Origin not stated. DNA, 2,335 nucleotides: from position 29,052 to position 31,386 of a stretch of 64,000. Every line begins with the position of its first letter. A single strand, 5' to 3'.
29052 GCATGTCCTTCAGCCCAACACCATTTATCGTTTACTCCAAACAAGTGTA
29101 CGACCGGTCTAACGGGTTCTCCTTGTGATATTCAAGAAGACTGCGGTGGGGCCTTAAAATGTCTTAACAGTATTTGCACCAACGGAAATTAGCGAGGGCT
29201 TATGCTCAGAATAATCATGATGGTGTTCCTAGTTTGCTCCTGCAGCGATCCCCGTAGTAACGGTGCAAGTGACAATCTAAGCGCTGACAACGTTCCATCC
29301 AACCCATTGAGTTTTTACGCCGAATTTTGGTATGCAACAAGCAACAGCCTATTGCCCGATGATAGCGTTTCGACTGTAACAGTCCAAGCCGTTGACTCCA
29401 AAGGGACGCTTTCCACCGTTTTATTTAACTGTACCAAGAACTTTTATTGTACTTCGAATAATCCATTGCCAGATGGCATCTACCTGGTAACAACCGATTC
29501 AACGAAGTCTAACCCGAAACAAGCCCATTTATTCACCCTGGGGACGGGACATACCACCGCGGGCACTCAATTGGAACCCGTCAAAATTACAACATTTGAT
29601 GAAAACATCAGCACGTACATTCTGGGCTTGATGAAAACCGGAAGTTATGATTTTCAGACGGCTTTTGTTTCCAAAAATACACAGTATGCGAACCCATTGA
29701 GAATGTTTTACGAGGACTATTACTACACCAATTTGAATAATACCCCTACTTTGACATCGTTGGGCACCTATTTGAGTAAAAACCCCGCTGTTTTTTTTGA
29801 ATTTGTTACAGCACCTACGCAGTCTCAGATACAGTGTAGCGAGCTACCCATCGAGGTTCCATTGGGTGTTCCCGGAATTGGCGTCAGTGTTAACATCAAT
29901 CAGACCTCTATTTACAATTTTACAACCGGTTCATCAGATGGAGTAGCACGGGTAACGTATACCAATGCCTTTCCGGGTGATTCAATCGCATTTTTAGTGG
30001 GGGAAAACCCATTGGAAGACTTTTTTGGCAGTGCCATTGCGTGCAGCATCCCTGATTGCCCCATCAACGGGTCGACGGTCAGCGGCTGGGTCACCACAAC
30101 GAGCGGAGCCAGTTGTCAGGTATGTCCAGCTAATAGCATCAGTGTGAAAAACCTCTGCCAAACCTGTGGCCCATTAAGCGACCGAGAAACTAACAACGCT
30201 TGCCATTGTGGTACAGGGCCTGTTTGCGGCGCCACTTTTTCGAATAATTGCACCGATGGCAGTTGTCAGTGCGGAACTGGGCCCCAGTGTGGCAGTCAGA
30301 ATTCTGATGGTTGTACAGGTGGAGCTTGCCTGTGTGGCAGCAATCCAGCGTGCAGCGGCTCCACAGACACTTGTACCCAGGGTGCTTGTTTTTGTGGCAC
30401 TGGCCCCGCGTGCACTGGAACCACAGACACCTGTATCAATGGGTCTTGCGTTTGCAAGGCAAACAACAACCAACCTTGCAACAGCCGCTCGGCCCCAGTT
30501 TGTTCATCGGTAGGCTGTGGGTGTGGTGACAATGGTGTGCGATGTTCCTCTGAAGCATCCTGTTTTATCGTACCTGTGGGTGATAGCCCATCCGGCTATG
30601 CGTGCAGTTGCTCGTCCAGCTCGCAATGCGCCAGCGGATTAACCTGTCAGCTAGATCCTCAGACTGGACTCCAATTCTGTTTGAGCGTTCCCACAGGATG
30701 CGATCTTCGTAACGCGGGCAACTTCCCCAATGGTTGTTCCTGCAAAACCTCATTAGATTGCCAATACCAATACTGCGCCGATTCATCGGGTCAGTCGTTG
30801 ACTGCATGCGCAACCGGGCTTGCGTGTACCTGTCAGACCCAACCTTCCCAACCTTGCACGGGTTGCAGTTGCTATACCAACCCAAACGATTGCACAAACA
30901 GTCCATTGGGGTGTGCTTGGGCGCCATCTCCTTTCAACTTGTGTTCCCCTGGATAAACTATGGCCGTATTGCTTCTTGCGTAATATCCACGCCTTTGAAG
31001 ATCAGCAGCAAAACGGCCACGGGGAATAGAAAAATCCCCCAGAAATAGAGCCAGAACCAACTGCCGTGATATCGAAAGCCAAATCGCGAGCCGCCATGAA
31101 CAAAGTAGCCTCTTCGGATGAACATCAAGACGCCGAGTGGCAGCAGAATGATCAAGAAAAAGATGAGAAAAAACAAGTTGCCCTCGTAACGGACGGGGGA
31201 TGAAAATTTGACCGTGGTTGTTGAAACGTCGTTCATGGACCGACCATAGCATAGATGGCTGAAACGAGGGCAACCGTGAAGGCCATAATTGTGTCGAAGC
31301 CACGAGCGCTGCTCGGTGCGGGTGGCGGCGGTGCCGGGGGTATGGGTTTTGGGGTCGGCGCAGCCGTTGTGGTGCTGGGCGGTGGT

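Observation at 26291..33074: Repeat-bracketed cassette of two paralogous eukaryote-like Cys-rich secreted proteins next to a leishmanolysin-like protease with a coupled small membrane protein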

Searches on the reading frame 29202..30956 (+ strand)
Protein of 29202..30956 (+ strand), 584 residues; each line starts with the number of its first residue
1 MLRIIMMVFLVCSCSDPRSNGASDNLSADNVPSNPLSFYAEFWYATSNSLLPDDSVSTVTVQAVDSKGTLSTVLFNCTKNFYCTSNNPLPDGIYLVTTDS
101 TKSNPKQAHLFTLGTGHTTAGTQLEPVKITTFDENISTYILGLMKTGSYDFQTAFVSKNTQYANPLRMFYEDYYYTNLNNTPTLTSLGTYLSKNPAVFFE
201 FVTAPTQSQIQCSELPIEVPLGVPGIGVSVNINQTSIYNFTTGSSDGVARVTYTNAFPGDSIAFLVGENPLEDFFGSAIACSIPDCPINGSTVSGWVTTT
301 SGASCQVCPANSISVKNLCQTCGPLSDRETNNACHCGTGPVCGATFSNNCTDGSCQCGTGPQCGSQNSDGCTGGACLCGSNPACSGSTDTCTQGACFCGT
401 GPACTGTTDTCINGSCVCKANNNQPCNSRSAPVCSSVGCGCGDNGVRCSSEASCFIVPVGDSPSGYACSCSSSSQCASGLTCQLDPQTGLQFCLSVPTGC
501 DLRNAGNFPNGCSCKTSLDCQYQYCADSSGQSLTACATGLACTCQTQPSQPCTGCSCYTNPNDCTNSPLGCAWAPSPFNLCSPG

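Call 8: search_protein_families(library=pfam, proteins=[window:29202-30956:+], max_evalue=0.01)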
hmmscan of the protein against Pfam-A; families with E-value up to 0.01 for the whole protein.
window:29202-30956:+ (584 aa): 0 families

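Call 9: search_protein_families(library=ncbifam, proteins=[window:29202-30956:+], max_evalue=0.01)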
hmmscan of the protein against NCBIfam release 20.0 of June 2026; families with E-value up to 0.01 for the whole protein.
window:29202-30956:+ (584 aa): 0 families

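Call 11: search_protein_families(library=pfam, proteins=[window:29202-30956:+], max_evalue=10)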
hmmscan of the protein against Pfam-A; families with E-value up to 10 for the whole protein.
window:29202-30956:+ (584 aa): 0 families

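Call 38: list_cluster_members(proteins=[P0009, window:29202-30956:+, window:31233-33074:-])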
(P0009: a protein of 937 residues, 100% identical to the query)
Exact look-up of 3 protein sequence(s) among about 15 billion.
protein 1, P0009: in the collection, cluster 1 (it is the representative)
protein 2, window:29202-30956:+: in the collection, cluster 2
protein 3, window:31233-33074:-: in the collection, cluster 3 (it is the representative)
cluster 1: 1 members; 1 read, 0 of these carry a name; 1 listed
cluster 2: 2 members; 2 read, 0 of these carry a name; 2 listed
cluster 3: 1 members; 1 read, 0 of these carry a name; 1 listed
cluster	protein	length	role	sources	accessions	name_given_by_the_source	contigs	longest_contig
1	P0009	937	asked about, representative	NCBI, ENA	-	-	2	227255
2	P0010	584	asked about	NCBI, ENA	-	-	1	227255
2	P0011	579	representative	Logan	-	-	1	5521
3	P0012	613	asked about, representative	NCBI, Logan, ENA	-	-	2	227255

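Call 71: predict_structure(alignment_id=A5)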
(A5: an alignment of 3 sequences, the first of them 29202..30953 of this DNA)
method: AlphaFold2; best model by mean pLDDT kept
length: 584 residues; sequences in the alignment: 3
mean_pLDDT: 40.2   pTM: 0.31
mean pLDDT of the five models: 40.2, 36.3, 35.7, 33.7, 32.4
residues with pLDDT >= 90: 0; 70-90: 24; 50-70: 146; < 50: 414
segments of 3 or more residues with pLDDT < 50: 1-34, 46-50, 115-130, 146-211, 222-227, 240-246, 273-278, 288-293, 323-584
pLDDT, mean of each block of 10 residues (from residue 1): 41 27 29 49 50 70 70 65 63 72 62 46 35 54 49 34 29 26 26 26 32 55 49 53 50 63 59 49 54 55 64 60 44 38 26 27 24 22 24 29 35 38 26 25 27 25 30 41 39 37 27 29 28 27 28 26 27 24 24
secondary structure, 60 per line:
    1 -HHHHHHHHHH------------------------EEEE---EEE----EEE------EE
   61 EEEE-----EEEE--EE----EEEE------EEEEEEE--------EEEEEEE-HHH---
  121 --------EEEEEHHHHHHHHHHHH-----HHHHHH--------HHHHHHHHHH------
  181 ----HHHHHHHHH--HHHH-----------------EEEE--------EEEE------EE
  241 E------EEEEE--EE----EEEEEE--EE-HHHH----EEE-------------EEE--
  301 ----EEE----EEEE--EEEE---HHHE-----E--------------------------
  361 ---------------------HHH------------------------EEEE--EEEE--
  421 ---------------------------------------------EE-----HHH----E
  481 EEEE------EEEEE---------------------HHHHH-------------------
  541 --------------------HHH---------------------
elements in order: H2-11 E36-39 E43-45 E50-52 E59-64 E70-73 E82-85 E92-98 E107-113 E129-133 H134-145 H151-156 H165-174 H185-193 H196-199 E217-220 E229-232 E239-241 E248-252 E261-266 H272-275 E280-282 E296-298 E305-307 E312-315 E318-321 E409-412 E415-418 E480-484 E491-495 H517-521

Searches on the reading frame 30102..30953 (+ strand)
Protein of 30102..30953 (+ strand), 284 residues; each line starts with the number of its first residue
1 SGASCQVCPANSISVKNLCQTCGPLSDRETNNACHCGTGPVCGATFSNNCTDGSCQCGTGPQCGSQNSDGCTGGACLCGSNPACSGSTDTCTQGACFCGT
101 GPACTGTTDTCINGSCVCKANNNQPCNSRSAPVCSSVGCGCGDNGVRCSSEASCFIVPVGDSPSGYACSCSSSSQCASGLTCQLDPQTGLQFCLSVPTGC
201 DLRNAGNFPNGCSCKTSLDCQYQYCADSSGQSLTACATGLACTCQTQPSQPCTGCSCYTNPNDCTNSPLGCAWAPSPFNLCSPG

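Call 35: search_solved_structures(query=window:30102-30953:+, max_evalue=0.01)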
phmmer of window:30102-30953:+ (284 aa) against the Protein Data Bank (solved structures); distinct sequences matched with E-value up to 0.01: 0.

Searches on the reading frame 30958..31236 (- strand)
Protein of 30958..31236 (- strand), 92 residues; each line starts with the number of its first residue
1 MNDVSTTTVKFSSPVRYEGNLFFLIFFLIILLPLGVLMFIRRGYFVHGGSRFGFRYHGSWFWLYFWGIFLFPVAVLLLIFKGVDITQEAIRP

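Call 8: search_protein_families(library=pfam, proteins=[window:30958-31236:-], max_evalue=0.01)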
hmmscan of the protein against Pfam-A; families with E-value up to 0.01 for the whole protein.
window:30958-31236:- (92 aa): 0 families

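Call 9: search_protein_families(library=ncbifam, proteins=[window:30958-31236:-], max_evalue=0.01)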
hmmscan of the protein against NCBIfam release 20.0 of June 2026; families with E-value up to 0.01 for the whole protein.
window:30958-31236:- (92 aa): 0 families

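Call 10: find_encoding_contigs(protein=window:30958-31236:-, flank=10000, max_places=10)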
Protein window:30958-31236:- (92 aa): no gene with exactly this product is on record in the collection.
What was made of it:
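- Tried and rejected: Small-protein exact look-up (call 10): not on record, because the gene callers missed this gene.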

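Call 11: search_protein_families(library=pfam, proteins=[window:30958-31236:-], max_evalue=10)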
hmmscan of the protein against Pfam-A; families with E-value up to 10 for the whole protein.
window:30958-31236:- (92 aa): 1 family
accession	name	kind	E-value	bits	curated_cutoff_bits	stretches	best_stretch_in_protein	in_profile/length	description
PF12420.13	DUF3671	-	5.2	6.9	34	1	21-80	163-206/223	Fam-L, Fam-M like protein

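Call 13: find_homologous_proteins(query=window:30958-31236:-, max_evalue=0.001)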
Query window:30958-31236:- (92 aa): 8 proteins with E <= 0.001 among 181 candidates.
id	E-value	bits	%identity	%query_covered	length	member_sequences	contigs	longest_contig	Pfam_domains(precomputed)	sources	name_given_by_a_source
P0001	1.1e-31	127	62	97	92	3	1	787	-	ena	-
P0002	1.5e-31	126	65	91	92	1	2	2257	-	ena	-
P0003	1.9e-30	123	59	98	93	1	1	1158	-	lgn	-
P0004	9.1e-25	104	58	88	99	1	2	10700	-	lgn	-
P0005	3.3e-22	96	52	88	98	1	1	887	-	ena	-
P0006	1.4e-21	94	60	84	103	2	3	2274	-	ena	-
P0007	9.0e-21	92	55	85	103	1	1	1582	-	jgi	jgi:hypothetical protein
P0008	3.5e-16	77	55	70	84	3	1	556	-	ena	-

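Call 15: find_encoding_contigs(protein=P0004, flank=10000, max_places=6)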
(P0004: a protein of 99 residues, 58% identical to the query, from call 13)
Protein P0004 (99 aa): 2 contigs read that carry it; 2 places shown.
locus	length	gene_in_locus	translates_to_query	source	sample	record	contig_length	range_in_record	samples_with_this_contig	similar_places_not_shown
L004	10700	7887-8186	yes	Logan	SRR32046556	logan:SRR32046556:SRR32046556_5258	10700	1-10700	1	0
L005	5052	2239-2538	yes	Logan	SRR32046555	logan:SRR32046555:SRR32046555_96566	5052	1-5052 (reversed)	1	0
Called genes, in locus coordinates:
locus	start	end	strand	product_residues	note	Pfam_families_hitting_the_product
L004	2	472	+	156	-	?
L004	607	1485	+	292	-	PF04085:MreC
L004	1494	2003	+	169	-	PF04093:MreD (weak)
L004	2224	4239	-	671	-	PF13567:DUF4131, PF03772:Competence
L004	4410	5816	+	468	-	PF00924:MS_channel_2nd, PF00027:cNMP_binding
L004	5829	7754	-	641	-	PF01464:SLT, PF27553:SLT_superhelical (weak)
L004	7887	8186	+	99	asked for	-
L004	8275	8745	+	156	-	PF01668:SmpB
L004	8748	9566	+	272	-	PF00590:TP_methylase, PF23016:RsmI_C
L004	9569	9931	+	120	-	PF02021:UPF0102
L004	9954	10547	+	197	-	PF04972:BON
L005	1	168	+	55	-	?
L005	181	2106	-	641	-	PF01464:SLT, PF27553:SLT_superhelical (weak)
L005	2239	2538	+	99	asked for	-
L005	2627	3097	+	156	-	PF01668:SmpB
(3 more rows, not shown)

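Call 16: find_encoding_contigs(protein=P0002, flank=10000, max_places=6)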
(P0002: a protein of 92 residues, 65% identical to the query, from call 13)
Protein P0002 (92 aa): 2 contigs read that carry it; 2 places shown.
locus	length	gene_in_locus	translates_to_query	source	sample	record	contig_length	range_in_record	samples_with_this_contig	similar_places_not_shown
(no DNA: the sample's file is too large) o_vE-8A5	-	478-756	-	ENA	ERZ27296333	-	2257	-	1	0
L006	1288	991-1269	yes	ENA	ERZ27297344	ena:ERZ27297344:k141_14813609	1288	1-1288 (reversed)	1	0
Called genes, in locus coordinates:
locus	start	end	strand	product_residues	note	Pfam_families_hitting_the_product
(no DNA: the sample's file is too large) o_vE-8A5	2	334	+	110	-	?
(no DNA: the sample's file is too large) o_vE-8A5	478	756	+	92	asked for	-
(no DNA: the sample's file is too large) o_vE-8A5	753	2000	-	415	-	PF06689:zf-C4_ClpX, PF00493:MCM (weak), PF01078:Mg_chelatase (faint), PF05496:RuvB_N (faint), PF00004:AAA, PF07724:AAA_2, PF07728:AAA_5 (weak), PF10431:ClpB_D2-small, +1 more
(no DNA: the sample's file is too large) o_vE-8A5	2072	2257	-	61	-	?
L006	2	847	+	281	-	?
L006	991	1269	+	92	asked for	-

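Call 17: find_encoding_contigs(protein=P0006, flank=10000, max_places=6)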
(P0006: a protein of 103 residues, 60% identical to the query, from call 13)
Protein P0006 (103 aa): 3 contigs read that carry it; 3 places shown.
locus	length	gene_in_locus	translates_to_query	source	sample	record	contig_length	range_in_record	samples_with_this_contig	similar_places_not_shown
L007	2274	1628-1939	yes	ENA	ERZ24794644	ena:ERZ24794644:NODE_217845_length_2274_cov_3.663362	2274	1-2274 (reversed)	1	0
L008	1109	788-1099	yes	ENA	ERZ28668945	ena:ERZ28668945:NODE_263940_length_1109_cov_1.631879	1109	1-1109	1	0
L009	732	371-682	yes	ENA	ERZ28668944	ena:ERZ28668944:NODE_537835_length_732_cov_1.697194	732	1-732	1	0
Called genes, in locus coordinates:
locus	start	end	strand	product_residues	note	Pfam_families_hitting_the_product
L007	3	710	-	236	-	?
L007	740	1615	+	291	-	PF00701:DHDPS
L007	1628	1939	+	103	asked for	-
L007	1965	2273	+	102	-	PF01668:SmpB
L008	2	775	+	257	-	?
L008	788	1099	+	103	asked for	-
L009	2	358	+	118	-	?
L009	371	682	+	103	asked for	-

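Call 29: find_related_loci(query=A1, collection=genome_contigs, flank=10000)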
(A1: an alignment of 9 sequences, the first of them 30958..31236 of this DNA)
Query A1 (92 aa) in genome_contigs; peptide patterns used: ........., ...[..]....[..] (x = any residue, [..] = any of these).
125 stretches matched a pattern; 3 encode a relative of the query (tblastn E <= 1e-3); 3 distinct loci.
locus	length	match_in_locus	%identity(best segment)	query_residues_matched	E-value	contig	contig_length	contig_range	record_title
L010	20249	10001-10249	66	7-89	1e-34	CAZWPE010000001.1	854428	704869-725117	MAG TPA_asm: uncultured Myxococcaceae bacterium isolate SRP342105_co1_164 genome assembly, contig: NODE_3_length_854428_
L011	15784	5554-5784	56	8-84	2e-24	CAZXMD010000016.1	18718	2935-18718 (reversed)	MAG TPA_asm: uncultured Candidatus Finniella sp. isolate SRP319275_co1_191 genome assembly, contig: NODE_3142_length_187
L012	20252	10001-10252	60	6-89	1e-19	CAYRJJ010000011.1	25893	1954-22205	MAG TPA_asm: uncultured Candidatus Finniella sp. isolate SRP219642_co6_87 genome assembly, contig: NODE_1422_length_2589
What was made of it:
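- Tried and rejected: I scanned reference genomes with the small-protein profile (call 29; three distant loci, no synteny).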
